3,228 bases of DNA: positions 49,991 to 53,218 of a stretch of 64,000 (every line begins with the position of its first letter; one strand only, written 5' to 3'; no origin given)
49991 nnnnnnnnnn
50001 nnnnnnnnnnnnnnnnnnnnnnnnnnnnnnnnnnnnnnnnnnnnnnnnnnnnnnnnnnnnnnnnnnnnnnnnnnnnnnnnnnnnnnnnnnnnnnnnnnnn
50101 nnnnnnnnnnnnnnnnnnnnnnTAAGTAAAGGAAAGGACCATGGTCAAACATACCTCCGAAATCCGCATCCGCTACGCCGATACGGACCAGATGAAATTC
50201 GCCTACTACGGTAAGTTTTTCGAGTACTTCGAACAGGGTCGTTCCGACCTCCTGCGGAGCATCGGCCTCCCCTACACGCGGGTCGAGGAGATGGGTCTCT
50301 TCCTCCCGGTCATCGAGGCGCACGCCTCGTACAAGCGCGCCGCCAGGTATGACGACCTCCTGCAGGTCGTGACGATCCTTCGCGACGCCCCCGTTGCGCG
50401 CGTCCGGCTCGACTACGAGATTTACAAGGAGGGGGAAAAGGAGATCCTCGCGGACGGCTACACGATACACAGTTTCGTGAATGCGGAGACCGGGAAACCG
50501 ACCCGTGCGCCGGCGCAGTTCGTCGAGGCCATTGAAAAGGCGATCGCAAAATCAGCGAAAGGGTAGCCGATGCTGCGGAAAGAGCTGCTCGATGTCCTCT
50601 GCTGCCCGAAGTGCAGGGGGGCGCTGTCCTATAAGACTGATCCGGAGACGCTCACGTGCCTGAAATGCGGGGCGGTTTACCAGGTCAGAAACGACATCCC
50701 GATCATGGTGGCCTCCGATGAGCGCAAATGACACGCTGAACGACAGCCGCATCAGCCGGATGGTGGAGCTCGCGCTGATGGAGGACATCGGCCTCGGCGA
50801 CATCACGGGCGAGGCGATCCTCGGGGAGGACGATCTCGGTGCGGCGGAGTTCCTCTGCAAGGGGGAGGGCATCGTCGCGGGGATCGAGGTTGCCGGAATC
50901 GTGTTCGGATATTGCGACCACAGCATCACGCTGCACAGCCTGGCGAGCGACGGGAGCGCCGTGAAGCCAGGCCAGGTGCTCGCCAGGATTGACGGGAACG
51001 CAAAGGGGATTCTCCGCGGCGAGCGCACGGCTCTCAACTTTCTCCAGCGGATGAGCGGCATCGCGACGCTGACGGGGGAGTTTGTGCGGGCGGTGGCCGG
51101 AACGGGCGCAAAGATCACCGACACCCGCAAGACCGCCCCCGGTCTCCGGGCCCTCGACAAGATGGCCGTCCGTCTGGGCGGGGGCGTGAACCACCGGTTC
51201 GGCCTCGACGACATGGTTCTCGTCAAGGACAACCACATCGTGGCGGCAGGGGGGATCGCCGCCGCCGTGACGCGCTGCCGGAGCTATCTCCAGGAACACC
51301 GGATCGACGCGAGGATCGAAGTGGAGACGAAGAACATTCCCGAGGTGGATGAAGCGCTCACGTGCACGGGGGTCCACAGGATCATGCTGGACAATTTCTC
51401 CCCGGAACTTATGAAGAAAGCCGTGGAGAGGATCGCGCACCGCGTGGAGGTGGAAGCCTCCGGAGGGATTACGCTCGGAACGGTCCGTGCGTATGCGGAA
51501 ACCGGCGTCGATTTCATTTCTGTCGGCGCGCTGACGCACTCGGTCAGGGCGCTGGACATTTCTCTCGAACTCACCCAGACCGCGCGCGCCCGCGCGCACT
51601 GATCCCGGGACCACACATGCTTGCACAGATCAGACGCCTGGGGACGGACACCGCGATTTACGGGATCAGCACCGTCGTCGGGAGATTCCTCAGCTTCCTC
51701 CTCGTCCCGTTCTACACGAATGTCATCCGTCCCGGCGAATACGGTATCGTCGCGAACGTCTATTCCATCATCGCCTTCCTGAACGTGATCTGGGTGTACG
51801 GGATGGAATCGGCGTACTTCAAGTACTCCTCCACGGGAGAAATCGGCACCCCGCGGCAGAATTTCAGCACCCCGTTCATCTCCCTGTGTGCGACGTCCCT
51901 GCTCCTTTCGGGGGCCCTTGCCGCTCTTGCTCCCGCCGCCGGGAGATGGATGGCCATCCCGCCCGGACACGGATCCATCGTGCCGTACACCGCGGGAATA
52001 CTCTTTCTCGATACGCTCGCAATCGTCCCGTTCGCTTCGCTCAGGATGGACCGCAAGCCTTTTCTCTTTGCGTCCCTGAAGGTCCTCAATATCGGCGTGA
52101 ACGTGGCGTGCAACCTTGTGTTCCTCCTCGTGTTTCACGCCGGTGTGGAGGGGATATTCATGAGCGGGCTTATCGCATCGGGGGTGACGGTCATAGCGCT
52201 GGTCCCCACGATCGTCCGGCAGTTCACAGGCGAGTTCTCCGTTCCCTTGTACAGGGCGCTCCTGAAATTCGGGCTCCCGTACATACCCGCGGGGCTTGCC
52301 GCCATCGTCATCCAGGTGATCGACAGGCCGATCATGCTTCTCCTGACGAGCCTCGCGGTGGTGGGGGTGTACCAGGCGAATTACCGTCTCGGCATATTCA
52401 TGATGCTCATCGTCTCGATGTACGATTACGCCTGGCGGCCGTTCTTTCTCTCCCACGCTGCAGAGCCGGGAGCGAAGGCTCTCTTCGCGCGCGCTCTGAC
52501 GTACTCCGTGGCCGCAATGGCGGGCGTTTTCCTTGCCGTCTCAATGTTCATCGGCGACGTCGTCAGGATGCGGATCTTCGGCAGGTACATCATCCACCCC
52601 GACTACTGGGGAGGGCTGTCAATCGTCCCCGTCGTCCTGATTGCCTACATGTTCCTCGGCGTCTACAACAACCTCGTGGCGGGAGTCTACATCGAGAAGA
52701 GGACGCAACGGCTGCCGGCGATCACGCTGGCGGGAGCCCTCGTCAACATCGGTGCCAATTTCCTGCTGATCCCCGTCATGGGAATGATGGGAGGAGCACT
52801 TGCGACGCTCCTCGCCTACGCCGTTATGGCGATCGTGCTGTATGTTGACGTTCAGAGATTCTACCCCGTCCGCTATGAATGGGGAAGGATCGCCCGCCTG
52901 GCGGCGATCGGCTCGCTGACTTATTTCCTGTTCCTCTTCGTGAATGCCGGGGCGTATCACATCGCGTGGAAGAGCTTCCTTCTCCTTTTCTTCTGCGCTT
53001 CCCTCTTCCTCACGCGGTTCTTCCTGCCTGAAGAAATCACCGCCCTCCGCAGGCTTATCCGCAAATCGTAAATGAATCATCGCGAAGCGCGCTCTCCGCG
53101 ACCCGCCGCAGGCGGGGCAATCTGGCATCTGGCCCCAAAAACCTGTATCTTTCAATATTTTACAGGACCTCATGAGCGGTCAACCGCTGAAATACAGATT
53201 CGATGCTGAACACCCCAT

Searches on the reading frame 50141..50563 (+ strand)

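Call 46: search_protein_families(library=ncbifam, proteins=[window:50141-50563:+], max_evalue=0.00001)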
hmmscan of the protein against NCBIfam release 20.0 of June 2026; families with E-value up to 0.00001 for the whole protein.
window:50141-50563:+ (141 aa): 4 families
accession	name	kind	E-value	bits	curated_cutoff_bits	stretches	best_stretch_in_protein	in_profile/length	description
NF047424.1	MenI_Staph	exception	9.7e-23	80.7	225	1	1-130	1-129/148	1,4-dihydroxy-2-naphthoyl-CoA hydrolase MenI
TIGR02799.1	thio_ybgC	equivalog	1.6e-19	70.4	141.35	1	4-129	1-125/126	tol-pal system-associated acyl-CoA thioesterase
TIGR00051.1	TIGR00051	subfamily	5e-19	68.8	68.7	1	8-121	2-114/117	YbgC/FadM family acyl-CoA thioesterase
NF008065.0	PRK10800.1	equivalog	1.5e-08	34.8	185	1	7-128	9-129/134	tol-pal system-associated acyl-CoA thioesterase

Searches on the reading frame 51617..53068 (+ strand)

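Call 41: search_protein_families(library=pfam, proteins=[window:51617-53068:+], max_evalue=0.0001)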
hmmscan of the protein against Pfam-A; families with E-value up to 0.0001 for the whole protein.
window:51617-53068:+ (484 aa): 2 families
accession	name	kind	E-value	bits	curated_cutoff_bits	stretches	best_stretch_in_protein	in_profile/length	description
PF13440.11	Polysacc_synt_3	-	2e-11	44.2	23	1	37-263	6-225/293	Polysaccharide biosynthesis protein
PF01943.22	Polysacc_synt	-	9e-11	42.1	28.2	1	10-277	3-270/274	Polysaccharide biosynthesis protein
